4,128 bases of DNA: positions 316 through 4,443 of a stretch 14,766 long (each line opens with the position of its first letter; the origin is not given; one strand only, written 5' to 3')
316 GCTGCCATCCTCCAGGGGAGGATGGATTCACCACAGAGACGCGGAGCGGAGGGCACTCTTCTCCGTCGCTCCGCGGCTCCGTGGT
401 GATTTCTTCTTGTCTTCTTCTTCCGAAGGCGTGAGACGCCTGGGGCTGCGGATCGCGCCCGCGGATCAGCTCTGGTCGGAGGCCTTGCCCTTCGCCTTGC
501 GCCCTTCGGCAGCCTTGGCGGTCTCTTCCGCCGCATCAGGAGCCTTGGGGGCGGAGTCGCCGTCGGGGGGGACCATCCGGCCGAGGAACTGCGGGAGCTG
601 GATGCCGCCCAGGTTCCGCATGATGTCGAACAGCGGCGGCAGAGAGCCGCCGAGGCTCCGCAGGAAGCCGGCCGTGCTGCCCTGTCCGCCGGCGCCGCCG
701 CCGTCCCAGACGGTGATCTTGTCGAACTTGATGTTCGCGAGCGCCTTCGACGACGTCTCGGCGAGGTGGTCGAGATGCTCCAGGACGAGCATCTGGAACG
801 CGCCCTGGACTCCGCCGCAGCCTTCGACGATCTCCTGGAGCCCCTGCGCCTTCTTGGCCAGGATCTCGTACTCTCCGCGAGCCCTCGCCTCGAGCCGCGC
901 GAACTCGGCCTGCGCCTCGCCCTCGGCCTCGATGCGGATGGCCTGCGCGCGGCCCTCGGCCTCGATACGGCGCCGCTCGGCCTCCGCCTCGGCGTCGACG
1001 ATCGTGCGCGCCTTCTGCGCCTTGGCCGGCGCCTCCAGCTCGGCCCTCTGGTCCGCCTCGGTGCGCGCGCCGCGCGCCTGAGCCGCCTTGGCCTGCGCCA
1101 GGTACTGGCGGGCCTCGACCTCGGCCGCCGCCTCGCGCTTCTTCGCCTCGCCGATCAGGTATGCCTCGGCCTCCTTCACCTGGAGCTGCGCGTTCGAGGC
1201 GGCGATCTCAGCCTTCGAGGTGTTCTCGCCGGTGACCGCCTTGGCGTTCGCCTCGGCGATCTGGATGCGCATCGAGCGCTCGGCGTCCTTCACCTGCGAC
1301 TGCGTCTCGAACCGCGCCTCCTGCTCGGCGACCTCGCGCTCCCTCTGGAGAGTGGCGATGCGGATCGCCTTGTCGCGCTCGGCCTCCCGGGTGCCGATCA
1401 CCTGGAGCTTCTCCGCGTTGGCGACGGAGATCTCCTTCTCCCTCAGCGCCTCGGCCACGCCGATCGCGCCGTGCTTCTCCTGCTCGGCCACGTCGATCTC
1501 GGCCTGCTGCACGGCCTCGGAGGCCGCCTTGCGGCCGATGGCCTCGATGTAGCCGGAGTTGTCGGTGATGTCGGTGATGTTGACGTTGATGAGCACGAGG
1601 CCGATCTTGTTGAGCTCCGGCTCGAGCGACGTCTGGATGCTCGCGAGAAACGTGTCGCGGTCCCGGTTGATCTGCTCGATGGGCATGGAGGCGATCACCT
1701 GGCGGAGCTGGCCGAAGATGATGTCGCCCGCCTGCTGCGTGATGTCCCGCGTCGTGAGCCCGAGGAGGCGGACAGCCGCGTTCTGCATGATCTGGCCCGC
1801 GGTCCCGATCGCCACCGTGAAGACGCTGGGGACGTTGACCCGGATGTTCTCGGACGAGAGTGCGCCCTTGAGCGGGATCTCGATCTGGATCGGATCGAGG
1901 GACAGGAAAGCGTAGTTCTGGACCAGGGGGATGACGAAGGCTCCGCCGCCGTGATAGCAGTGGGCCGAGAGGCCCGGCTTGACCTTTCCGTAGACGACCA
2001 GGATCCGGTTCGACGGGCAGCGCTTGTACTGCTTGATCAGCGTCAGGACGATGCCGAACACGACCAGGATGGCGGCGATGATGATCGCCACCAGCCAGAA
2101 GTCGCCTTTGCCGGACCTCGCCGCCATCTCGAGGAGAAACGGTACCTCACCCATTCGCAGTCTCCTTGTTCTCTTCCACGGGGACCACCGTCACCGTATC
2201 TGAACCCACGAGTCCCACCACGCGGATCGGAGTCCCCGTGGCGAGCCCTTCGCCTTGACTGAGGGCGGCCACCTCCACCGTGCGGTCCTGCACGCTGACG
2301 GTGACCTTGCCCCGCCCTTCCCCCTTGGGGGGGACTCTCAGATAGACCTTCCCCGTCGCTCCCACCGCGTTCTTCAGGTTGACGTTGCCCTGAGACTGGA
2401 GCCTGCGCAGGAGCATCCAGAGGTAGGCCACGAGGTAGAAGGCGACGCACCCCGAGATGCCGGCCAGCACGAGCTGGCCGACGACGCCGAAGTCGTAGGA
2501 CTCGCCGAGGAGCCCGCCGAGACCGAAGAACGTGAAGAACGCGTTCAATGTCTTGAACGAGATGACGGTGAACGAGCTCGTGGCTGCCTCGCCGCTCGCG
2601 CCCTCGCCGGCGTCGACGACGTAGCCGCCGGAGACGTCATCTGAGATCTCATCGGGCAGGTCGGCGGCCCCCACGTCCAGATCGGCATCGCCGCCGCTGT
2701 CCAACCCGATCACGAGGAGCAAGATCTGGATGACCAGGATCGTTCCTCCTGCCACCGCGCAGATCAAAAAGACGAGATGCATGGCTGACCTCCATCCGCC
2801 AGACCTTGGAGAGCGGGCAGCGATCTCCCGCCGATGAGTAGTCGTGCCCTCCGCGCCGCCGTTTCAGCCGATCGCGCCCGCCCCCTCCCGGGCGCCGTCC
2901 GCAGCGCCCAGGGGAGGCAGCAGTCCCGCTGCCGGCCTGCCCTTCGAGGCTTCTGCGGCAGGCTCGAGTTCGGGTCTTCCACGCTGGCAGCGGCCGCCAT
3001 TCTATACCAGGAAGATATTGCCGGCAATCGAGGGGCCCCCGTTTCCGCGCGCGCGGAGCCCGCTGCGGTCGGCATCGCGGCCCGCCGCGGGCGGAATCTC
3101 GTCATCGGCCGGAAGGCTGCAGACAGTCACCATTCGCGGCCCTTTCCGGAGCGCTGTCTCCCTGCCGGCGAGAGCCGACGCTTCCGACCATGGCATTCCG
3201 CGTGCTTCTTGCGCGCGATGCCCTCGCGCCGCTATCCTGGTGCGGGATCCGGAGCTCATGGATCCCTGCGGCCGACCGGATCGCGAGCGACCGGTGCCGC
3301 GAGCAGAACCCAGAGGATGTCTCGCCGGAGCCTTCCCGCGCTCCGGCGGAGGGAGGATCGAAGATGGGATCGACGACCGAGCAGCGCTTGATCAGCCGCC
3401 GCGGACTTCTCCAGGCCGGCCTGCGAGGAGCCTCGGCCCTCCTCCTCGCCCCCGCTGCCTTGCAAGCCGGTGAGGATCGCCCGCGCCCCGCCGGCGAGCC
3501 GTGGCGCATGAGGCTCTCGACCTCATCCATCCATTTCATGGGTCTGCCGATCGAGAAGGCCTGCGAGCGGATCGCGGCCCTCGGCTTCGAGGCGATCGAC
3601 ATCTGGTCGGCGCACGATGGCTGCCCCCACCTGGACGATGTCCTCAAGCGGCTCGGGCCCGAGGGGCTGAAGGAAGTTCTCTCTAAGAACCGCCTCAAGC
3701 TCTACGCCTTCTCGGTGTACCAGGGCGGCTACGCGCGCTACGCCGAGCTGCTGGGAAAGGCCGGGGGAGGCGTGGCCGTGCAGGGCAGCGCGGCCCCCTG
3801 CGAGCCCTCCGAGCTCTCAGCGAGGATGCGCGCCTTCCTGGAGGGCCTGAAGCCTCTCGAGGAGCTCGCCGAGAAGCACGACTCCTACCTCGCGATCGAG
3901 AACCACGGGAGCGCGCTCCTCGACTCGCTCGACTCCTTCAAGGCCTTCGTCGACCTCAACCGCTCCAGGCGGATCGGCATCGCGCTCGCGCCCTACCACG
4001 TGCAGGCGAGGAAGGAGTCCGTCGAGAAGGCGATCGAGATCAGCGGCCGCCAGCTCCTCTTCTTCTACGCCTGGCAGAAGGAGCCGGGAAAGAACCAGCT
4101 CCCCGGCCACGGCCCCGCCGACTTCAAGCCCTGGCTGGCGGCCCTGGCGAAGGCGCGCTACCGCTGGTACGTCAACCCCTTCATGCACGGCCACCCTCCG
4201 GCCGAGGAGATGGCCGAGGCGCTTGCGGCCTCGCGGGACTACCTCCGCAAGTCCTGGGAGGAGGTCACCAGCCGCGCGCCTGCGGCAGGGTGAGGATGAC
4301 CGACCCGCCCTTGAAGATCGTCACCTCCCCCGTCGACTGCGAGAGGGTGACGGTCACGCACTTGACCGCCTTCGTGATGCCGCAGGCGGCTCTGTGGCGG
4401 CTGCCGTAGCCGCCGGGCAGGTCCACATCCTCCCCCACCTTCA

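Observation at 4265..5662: Diadenylate cyclase fused to a PTS EIIA(Ntr)-type domain and a pyruvate-kinase-C-like domain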

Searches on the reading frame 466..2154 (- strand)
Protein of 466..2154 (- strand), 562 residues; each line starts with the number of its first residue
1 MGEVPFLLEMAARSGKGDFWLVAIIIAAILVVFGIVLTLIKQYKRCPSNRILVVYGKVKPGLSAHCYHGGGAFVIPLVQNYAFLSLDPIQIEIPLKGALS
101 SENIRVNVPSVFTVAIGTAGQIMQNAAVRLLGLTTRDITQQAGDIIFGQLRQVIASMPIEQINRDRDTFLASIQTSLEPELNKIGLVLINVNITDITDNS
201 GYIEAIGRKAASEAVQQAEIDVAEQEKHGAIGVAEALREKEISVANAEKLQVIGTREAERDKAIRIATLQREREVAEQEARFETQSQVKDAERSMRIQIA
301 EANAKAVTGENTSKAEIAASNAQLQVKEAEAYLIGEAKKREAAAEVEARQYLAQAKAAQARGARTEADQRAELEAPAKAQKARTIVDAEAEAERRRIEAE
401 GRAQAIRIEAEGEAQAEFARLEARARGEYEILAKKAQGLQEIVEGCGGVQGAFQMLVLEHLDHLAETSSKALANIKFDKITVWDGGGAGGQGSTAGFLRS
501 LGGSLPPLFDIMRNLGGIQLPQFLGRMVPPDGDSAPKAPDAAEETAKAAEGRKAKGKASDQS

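Call 22: search_protein_families(library=pfam, proteins=[window:466-2154:-], max_evalue=0.01)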
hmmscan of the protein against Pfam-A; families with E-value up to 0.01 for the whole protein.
window:466-2154:- (562 aa): 2 families
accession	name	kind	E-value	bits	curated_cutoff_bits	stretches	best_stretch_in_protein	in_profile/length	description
PF01145.31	Band_7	-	8.9e-28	98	23.6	1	47-227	4-176/176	SPFH domain / Band 7 family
PF15975.10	Flot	-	0.0015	19.1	27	1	391-495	1-85/124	Flotillin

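Call 50: search_protein_families(library=ncbifam, proteins=[window:466-2154:-], max_evalue=0.001)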
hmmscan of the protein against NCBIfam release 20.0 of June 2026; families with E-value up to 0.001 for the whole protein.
window:466-2154:- (562 aa): 1 family
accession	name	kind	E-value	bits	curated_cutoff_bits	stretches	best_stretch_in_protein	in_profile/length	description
NF058507.1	FlotScfldFlot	equivalog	2e-41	142.5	700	1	23-495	3-446/477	flotillin lipid rafts scaffold protein FloT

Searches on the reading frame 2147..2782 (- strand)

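Call 22: search_protein_families(library=pfam, proteins=[window:2147-2782:-], max_evalue=0.01)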
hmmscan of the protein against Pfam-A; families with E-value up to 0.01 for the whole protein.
window:2147-2782:- (211 aa): 0 families

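Call 25: search_protein_families(library=pfam, proteins=[window:2147-2782:-], max_evalue=0.1)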
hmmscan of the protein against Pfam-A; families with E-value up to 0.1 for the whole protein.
window:2147-2782:- (211 aa): 2 families
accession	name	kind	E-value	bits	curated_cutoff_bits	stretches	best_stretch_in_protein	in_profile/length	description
PF24063.1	DUF7363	-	0.065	14.3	28.3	0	133-174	65-105/107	Domain of unknown function (DUF7363)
PF00153.32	Mito_carr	-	0.095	12.9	22.3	0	100-140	5-48/96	Mitochondrial carrier protein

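Call 50: search_protein_families(library=ncbifam, proteins=[window:2147-2782:-], max_evalue=0.001)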
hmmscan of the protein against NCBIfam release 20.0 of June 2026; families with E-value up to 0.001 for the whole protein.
window:2147-2782:- (211 aa): 0 families

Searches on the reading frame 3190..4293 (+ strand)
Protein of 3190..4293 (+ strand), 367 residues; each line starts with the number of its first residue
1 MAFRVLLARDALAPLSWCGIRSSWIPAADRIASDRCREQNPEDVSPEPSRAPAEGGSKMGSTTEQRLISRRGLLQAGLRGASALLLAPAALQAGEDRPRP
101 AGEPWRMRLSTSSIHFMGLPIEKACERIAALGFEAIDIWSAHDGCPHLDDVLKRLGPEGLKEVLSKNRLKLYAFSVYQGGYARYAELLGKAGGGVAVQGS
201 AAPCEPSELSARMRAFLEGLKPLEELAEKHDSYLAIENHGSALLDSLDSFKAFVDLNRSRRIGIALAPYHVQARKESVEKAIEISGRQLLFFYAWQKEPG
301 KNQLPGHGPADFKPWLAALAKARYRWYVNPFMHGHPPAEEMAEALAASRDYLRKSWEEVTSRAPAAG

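Call 22: search_protein_families(library=pfam, proteins=[window:3190-4293:+], max_evalue=0.01)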
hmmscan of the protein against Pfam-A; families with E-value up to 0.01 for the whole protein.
window:3190-4293:+ (367 aa): 1 family
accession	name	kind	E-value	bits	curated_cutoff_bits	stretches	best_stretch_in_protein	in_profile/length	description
PF01261.30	AP_endonuc_2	-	1.3e-14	54.9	31.1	1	126-349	2-247/249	Xylose isomerase-like TIM barrel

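Call 50: search_protein_families(library=ncbifam, proteins=[window:3190-4293:+], max_evalue=0.001)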
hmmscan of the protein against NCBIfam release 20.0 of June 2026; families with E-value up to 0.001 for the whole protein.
window:3190-4293:+ (367 aa): 2 families
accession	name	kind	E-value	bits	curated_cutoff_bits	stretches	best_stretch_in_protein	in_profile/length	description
NF041099.2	keto_glucon_epim_IolO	equivalog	3.9e-06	26.4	300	1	213-346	127-260/269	5-keto-L-gluconate epimerase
NF051856.1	PsicseEpim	equivalog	0.00029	20.8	300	1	205-328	118-241/287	D-psicose 3-epimerase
